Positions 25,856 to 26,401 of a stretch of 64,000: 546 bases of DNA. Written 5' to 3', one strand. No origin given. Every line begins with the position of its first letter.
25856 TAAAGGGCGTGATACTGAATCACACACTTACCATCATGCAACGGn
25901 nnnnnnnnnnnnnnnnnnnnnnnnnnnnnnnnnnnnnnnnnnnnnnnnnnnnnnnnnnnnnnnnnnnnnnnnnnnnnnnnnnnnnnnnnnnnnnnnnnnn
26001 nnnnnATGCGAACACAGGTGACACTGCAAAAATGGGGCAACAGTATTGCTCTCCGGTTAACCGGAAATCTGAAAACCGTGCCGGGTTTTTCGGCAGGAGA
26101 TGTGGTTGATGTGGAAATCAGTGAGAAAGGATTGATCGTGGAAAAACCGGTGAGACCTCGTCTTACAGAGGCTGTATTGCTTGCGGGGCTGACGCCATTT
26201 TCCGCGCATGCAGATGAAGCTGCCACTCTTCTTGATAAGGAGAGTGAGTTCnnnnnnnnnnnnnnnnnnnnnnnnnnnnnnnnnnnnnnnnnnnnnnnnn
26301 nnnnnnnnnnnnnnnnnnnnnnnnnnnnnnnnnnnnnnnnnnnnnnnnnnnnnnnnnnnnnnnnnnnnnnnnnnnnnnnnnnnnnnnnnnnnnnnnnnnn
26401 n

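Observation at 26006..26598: PemIK/MazEF-type toxin-antitoxin pair sitting directly after the relaxase gene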

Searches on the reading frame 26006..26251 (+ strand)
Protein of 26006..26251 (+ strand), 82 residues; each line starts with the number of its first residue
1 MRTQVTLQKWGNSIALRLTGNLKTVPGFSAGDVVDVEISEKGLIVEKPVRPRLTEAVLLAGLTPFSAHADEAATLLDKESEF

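Call 3: search_protein_families(library=pfam, proteins=[window:26006-26251:+], max_evalue=0.01)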
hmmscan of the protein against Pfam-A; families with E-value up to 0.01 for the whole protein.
window:26006-26251:+ (82 aa): 1 family
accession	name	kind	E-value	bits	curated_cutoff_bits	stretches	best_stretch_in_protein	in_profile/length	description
PF04014.23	MazE_antitoxin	-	0.0033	17.8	24.7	0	27-50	21-45/48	Antidote-toxin recognition MazE, bacterial antitoxin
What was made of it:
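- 26006..26254 (+): Antitoxin gene, 82 aa, MazE-like. It has an AbrB/SpoVT-type N-terminal half (fold inferred from homology) and an acidic C-terminal tail with a conserved AHADE motif. Pfam MazE_antitoxin scores only 17.8 bits, below the 24.7 cut-off (call 3).
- On MazE / AbrB-SpoVT antitoxins: 17.8 bits versus cut-off 24.7 (call 3).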

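Call 4: search_protein_families(library=ncbifam, proteins=[window:26006-26251:+], max_evalue=0.01)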
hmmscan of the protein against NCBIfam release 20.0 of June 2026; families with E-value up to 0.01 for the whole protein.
window:26006-26251:+ (82 aa): 1 family
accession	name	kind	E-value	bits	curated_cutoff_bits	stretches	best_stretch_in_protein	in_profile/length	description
NF007312.0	PRK09798.1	equivalog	0.00043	20.6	113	1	6-69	5-69/82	type II toxin-antitoxin system antitoxin MazE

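Call 12: search_solved_structures(query=window:26006-26251:+, max_evalue=1, show_alignments=3)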
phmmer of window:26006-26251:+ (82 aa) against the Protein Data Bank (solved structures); distinct sequences matched with E-value up to 1: 4.
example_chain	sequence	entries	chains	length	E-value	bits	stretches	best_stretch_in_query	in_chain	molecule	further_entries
7d2n_E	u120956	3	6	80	2.1e-06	31.4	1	6-72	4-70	AbrB/MazE/SpoVT family DNA-binding domain-containing protein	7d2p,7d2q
1mvf_D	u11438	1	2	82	0.00046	23.9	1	6-69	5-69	PemI-like protein 1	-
1ub4_C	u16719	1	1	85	0.0005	23.8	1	6-69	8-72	MazE protein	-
2mrn_A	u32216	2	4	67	0.065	17.1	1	6-50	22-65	Antitoxin MazE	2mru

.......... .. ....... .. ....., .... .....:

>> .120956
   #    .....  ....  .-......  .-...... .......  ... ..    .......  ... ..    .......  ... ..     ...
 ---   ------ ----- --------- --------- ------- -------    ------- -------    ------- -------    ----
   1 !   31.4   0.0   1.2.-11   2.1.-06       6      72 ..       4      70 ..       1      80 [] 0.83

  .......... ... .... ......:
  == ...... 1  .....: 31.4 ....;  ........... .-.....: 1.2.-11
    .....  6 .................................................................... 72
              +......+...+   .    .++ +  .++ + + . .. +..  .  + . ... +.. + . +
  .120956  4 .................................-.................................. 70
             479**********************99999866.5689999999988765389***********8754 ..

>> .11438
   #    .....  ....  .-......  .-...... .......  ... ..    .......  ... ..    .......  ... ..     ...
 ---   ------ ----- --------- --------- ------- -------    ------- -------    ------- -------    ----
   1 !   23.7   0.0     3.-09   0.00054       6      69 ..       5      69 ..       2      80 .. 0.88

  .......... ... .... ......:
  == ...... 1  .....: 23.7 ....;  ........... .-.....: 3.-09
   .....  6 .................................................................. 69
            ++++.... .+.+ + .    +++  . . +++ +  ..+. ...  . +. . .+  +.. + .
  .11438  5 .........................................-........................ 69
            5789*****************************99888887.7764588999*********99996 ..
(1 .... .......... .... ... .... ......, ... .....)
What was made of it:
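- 26006..26254 (+): PDB phmmer: 7d2n_E (D. radiodurans MazE) 2e-6 and E. coli MazE 5e-4 (call 12).
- On MazE / AbrB-SpoVT antitoxins: phmmer gives 2e-6 to 7d2n_E over residues 6-72 and 5e-4 to E. coli MazE (call 12).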

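Call 29: search_protein_families(library=padloc, proteins=[window:26006-26251:+], max_evalue=0.01)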
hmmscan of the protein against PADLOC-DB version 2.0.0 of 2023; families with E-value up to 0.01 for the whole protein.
window:26006-26251:+ (82 aa): 0 families
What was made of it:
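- There is no hit to any PADLOC defence model (call 29).
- Tried and rejected: PADLOC scan of both proteins: no hits (call 29).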

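Call 39: find_homologous_proteins(query=window:26006-26251:+, max_evalue=0.00001)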
Query window:26006-26251:+ (82 aa): 26 proteins with E <= 0.00001 among 26 candidates.
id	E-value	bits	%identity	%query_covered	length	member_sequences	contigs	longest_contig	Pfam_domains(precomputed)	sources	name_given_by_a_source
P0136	4.1e-44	165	99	100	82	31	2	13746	-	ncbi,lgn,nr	ncbi:transcriptional regulator [Escherichia coli]|nr:transcriptional regulator [Escherichia coli]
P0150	1.3e-39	151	100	90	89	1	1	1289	-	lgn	-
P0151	2.1e-32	128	77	100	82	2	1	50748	-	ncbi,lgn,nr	ncbi:TPA: transcriptional regulator [Escherichia coli]|nr:transcriptional regulator [Escherichia col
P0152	1.1e-31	126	76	100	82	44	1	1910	-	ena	-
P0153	1.2e-31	126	76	100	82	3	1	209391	-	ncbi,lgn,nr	ncbi:transcriptional regulator [Escherichia coli]|nr:transcriptional regulator [Escherichia coli]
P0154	1.8e-31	125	76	100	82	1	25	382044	-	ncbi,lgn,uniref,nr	ncbi:TPA: AbrB/MazE/SpoVT family DNA-binding domain-containing protein [Escherichia coli]|uniref:Abr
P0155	3.6e-31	124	74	100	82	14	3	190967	-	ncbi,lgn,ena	ncbi:TPA: AbrB/MazE/SpoVT family DNA-binding domain-containing protein [Escherichia coli]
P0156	5.0e-31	124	74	100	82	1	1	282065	-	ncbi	ncbi:AbrB/MazE/SpoVT family DNA-binding domain-containing protein [Escherichia coli]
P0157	1.4e-30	122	82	89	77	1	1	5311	-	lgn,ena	-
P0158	3.8e-28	115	66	100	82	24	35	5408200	-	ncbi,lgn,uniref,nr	ncbi:transcriptional regulator [Salmonella enterica]|uniref:Growth regulator n=1 Tax=Salmonella ente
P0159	4.4e-28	115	66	100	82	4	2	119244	-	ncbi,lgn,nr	ncbi:transcriptional regulator [Salmonella enterica subsp. enterica]|nr:transcriptional regulator [S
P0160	1.1e-26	110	65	100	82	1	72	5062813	-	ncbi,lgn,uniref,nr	ncbi:transcriptional regulator [Salmonella enterica]|uniref:Transcriptional regulator n=1 Tax=Salmon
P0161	2.8e-26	109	100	68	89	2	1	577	-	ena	-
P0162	5.6e-24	102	61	100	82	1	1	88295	-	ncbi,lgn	ncbi:TPA: transcriptional regulator [Salmonella enterica subsp. diarizonae]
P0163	6.6e-24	101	62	100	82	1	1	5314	-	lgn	-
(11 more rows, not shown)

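Call 45: search_protein_families(library=phrogs, proteins=[window:26006-26251:+], max_evalue=0.001)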
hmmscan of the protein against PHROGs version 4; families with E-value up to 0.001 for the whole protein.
window:26006-26251:+ (82 aa): 1 family
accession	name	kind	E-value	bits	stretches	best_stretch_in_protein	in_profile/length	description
phrog_4324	-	unknown function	3.7e-09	37.7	1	3-64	2-62/89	-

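Call 48: search_solved_structures(query=A2, max_evalue=0.01, show_alignments=0)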
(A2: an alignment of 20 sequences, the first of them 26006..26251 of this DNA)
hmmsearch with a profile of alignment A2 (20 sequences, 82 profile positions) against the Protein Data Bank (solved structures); distinct sequences matched with E-value up to 0.01: 4.
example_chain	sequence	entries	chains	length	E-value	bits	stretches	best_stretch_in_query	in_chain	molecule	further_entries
1mvf_D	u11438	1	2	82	3.6e-26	94.4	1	3-80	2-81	PemI-like protein 1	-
1ub4_C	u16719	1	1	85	4e-26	94.2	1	3-80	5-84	MazE protein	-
2mrn_A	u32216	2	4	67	3.3e-15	59.2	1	4-50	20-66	Antitoxin MazE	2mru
7d2n_E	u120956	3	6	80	6.3e-15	58.3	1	4-79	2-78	AbrB/MazE/SpoVT family DNA-binding domain-containing protein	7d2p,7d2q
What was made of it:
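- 26006..26254 (+): Profile versus 7d2n_E 6e-15 (call 48).
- On MazE / AbrB-SpoVT antitoxins: The profile gives 6e-15 to 7d2n_E (call 48); the E. coli MazE hit in that search is circular because it was in the alignment.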

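Call 53: predict_structure(alignment_id=A2)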
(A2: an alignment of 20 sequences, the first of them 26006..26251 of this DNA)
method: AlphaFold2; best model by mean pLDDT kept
length: 82 residues; sequences in the alignment: 20
mean_pLDDT: 62.3   pTM: 0.30
mean pLDDT of the five models: 62.3, 61.9, 61.2, 57.5, 56.8
residues with pLDDT >= 90: 0; 70-90: 16; 50-70: 61; < 50: 5
segments of 3 or more residues with pLDDT < 50: 80-82
pLDDT, mean of each block of 10 residues (from residue 1): 61 68 61 70 67 63 58 53 43
secondary structure, 60 per line:
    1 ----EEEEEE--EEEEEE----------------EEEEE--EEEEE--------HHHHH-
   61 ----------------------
elements in order: E5-10 E13-18 E35-39 E42-46 H55-59
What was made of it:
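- On MazE / AbrB-SpoVT antitoxins: The monomer AlphaFold model has pLDDT 62 with a beta-beta...beta-beta pattern (call 53).
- The antitoxin is below the Pfam MazE threshold (call 3), and its monomer model is low confidence (pLDDT 62, call 53).
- Tried and rejected: AlphaFold model of the antitoxin monomer: pLDDT 62, too poor for a fold search, so none was run (call 53).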
